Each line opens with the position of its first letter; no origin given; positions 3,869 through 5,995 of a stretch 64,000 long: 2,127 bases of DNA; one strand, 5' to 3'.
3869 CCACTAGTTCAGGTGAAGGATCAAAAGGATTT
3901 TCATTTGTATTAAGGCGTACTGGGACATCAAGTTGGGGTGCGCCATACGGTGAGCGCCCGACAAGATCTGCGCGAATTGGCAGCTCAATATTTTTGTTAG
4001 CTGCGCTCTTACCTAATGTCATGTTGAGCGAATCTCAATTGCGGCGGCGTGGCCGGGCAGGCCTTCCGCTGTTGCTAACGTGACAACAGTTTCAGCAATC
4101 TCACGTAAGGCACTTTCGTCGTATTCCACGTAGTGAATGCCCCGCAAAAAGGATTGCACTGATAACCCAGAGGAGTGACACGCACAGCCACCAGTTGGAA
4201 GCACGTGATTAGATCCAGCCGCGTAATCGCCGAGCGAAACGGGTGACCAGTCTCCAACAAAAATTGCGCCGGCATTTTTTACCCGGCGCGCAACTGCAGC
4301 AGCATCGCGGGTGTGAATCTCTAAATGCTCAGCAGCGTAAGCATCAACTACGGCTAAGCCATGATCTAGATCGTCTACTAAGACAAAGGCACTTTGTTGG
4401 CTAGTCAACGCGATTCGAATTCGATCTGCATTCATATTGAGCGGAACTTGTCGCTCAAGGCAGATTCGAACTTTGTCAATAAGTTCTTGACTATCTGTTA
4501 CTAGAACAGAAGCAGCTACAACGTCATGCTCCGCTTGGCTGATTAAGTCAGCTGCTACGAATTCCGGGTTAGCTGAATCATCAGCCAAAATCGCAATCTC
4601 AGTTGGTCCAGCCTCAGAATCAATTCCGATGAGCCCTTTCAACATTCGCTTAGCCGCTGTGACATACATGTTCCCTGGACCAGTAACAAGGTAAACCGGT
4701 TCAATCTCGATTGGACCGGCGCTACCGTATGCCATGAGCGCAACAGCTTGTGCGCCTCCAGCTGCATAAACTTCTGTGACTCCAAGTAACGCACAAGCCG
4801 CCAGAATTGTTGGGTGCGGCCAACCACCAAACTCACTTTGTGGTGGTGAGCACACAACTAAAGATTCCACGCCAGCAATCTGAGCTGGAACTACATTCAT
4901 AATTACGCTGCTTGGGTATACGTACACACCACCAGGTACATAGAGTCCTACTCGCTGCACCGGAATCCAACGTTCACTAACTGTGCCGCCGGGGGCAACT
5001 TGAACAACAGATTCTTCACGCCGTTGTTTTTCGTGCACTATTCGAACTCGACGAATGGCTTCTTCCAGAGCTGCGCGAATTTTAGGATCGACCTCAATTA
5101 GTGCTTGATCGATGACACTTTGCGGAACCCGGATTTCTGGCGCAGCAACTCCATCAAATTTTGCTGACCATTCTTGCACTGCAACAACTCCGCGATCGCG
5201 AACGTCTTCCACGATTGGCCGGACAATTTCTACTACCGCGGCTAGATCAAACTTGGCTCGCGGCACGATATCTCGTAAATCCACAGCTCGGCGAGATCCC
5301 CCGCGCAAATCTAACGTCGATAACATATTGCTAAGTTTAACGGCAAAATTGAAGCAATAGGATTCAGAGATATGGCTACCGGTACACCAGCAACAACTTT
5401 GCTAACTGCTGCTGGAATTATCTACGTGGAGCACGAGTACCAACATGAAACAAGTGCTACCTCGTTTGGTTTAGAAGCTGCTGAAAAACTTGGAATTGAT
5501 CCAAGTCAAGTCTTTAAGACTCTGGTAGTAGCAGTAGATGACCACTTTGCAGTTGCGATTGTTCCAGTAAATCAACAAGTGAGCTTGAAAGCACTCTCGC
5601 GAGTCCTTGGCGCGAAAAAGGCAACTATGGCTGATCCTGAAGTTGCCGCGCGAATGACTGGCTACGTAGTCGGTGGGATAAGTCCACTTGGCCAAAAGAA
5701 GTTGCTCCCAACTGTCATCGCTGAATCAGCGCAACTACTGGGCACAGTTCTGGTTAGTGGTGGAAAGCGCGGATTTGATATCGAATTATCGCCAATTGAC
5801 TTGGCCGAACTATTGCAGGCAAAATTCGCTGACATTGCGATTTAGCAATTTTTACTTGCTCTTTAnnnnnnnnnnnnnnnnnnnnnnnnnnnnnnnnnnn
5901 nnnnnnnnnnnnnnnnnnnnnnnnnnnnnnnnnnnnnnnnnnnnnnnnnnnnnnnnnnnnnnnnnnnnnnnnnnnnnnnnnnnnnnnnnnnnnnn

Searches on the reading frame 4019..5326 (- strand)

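Call 61: search_protein_families(library=pfam, proteins=[window:4019-5326:-], max_evalue=0.00001)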
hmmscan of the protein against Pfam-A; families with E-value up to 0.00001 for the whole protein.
window:4019-5326:- (435 aa): 1 family
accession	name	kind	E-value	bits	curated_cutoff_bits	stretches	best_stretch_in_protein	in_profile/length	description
PF00815.25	Histidinol_dh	-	1e-152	509.4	27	1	23-433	3-410/411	Histidinol dehydrogenase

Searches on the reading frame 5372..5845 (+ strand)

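Call 61: search_protein_families(library=pfam, proteins=[window:5372-5845:+], max_evalue=0.00001)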
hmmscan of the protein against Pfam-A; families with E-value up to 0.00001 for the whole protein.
window:5372-5845:+ (157 aa): 1 family
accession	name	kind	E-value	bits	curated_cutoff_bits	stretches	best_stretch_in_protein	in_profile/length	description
PF04073.20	tRNA_edit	-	3.4e-24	85.7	25.5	1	35-146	9-122/123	Aminoacyl-tRNA editing domain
